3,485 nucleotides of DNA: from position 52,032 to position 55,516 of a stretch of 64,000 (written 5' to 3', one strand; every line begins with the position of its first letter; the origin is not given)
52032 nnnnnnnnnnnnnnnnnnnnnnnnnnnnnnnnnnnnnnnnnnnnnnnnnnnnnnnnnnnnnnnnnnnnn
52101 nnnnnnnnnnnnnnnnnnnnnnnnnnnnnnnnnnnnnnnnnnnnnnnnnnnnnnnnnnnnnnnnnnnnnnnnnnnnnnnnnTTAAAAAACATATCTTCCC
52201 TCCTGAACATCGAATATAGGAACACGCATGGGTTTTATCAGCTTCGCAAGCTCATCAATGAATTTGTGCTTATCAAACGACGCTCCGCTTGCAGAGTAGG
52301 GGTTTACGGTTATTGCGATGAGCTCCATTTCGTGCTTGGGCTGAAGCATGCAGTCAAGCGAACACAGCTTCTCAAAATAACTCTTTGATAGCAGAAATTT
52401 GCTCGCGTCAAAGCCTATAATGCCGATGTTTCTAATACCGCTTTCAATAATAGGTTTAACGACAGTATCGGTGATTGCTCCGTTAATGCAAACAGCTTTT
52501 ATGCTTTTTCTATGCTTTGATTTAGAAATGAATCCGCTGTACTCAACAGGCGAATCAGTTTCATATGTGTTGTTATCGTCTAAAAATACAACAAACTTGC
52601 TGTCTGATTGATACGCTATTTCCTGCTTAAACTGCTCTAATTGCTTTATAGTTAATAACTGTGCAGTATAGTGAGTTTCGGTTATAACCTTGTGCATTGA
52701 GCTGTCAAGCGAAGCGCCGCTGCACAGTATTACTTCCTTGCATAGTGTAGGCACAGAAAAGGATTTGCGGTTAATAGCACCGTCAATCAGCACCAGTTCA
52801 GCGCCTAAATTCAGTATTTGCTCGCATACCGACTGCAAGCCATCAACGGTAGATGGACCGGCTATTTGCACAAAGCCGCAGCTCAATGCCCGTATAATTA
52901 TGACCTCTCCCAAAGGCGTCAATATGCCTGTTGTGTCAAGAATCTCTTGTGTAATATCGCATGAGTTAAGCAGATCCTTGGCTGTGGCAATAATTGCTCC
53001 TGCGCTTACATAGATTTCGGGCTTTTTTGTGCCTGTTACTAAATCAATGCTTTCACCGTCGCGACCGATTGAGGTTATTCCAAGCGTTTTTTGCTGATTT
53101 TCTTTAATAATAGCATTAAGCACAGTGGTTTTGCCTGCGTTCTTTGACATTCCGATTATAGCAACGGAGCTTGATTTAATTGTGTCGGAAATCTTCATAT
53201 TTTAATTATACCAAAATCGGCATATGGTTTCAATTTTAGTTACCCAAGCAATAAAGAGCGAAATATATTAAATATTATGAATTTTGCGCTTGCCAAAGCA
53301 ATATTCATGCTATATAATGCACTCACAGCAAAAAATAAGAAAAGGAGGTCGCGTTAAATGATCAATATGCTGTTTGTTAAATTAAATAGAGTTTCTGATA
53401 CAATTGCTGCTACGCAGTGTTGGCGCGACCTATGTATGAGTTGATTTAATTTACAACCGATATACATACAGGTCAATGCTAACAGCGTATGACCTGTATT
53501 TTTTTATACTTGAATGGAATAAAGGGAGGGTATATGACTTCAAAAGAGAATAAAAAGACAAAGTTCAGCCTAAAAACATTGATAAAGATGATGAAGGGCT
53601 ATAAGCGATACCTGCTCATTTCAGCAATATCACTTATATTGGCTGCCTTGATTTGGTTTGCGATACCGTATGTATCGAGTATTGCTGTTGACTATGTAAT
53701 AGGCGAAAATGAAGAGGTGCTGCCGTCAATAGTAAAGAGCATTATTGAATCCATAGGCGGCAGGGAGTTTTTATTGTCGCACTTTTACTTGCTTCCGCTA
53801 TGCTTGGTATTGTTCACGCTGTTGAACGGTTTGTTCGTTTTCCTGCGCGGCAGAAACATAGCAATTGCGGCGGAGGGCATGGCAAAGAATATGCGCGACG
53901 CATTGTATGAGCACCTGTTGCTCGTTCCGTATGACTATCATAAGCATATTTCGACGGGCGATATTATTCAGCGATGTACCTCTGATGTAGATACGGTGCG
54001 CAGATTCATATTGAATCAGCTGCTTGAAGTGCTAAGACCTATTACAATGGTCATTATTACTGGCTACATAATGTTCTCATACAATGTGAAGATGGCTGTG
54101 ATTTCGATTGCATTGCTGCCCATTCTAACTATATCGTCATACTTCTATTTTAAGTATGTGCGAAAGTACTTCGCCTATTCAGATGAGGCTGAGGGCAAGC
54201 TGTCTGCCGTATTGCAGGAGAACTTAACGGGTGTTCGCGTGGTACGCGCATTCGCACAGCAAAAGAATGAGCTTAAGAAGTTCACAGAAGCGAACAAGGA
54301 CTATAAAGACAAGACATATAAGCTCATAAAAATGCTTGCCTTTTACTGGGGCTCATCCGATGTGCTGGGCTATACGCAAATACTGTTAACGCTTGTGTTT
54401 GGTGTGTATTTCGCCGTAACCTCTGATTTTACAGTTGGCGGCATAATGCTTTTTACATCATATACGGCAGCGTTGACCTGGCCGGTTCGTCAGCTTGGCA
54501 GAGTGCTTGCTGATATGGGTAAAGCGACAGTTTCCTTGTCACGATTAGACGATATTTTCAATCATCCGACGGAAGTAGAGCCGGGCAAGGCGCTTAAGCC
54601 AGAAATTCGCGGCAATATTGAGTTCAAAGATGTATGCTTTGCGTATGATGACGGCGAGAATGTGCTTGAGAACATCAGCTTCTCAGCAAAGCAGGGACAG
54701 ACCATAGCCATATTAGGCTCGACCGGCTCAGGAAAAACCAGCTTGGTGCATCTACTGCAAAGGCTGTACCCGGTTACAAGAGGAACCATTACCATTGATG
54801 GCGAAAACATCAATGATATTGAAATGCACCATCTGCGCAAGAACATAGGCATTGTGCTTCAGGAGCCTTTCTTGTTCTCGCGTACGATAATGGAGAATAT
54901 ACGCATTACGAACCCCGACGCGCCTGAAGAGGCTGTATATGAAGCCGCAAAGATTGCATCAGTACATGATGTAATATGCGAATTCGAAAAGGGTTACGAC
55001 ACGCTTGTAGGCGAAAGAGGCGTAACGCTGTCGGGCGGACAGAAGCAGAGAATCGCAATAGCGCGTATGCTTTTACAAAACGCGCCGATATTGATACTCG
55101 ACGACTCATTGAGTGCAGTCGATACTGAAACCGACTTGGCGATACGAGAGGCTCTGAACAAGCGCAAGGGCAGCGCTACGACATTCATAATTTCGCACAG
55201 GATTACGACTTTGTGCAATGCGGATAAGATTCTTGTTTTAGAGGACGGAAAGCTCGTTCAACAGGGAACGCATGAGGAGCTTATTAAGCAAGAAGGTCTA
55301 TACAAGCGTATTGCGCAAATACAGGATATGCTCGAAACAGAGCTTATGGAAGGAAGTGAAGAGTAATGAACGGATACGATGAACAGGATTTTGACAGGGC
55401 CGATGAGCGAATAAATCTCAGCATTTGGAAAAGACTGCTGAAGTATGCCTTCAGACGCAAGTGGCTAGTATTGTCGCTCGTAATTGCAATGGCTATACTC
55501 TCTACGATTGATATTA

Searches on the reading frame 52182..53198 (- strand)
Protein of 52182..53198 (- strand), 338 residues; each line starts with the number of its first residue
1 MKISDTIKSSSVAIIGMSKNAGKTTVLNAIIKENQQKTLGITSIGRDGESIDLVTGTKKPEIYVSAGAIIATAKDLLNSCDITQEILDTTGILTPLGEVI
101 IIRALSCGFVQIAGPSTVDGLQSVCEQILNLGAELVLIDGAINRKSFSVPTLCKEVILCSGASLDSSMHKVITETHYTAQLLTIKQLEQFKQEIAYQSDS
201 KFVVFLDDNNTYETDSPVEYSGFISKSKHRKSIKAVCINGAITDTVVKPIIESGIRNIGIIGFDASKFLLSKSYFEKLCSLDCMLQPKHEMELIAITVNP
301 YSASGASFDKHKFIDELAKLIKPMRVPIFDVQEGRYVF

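Call 67: search_protein_families(library=ncbifam, proteins=[window:52182-53198:-], max_evalue=1e-30)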
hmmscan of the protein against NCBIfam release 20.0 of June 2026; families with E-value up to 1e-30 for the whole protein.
window:52182-53198:- (338 aa): 1 family
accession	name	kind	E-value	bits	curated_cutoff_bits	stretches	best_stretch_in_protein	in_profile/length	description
NF052386.1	reactivase_KamB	equivalog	4.2e-97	325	210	1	12-331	1-326/326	lysine 5,6-aminomutase reactivase subunit KamB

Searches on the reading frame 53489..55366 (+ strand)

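Call 67: search_protein_families(library=ncbifam, proteins=[window:53489-55366:+], max_evalue=1e-30)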
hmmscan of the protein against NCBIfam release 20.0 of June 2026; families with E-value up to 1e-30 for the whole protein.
window:53489-55366:+ (625 aa): 33 families (the best 25 are shown)
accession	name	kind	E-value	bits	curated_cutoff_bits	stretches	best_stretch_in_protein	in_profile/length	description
TIGR02203.1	MsbA_lipidA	equivalog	1.3e-123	413.5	602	1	69-612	24-569/572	lipid A export permease/ATP-binding protein MsbA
NF052233.1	CphA_assoc_ABC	equivalog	5.6e-118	395.3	880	1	96-614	228-745/766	cyanophycin metabolism-associated ABC transporter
TIGR00958.1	3a01208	subfamily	2.5e-114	383.1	874.6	1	18-608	139-710/711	antigen peptide transporter 2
TIGR02204.1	MsbA_rel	hypoth_equivalog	1.7e-113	380.3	780.4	1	27-612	5-575/576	ABC transporter, permease/ATP-binding protein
TIGR01846.1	type_I_sec_HlyB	subfamily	1.4e-112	377.2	725.55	1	96-612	175-692/694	type I secretion system permease/ATPase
NF010178.0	PRK13657.1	equivalog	3.6e-109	365.8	733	1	79-618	39-576/588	glucan ABC transporter ATP-binding protein/ permease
NF008381.0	PRK11176.1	equivalog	8.5e-104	348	867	1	26-612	11-579/582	lipid A ABC transporter ATP-binding protein/permease MsbA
NF045513.1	HepA_fam_ABC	equivalog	1.7e-101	340.5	725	1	32-612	26-609/610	heterocyst formation ABC transporter subunit HepA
NF008055.0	PRK10789.1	equivalog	2.9e-96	323.2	845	1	61-621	18-579/590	SmdA family multidrug ABC transporter permease/ATP-binding protein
TIGR03375.1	type_I_sec_LssB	subfamily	4.8e-92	309.4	693.1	1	101-601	190-691/696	type I secretion system permease/ATPase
TIGR03796.1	NHLM_micro_ABC1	equivalog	1.3e-91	307.9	853.3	1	29-608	143-708/710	NHLP family bacteriocin export ABC transporter peptidase/permease/ATPase subunit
TIGR03797.1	NHLM_micro_ABC2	equivalog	1.1e-89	301.7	709.4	1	23-612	118-685/686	NHLP bacteriocin export ABC transporter permease/ATPase subunit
TIGR01192.1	chvA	subfamily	3.4e-87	293.4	585.4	1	109-613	65-571/585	glucan export ABC transporter ATP-binding protein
TIGR01193.1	bacteriocin_ABC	subfamily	7.4e-85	285.9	523.85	1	21-609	137-706/708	peptide cleavage/export ABC transporter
NF008056.1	PRK10790.1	equivalog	5.1e-80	269.6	746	1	22-615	5-578/584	SmdB family multidrug efflux ABC transporter permease/ATP-binding protein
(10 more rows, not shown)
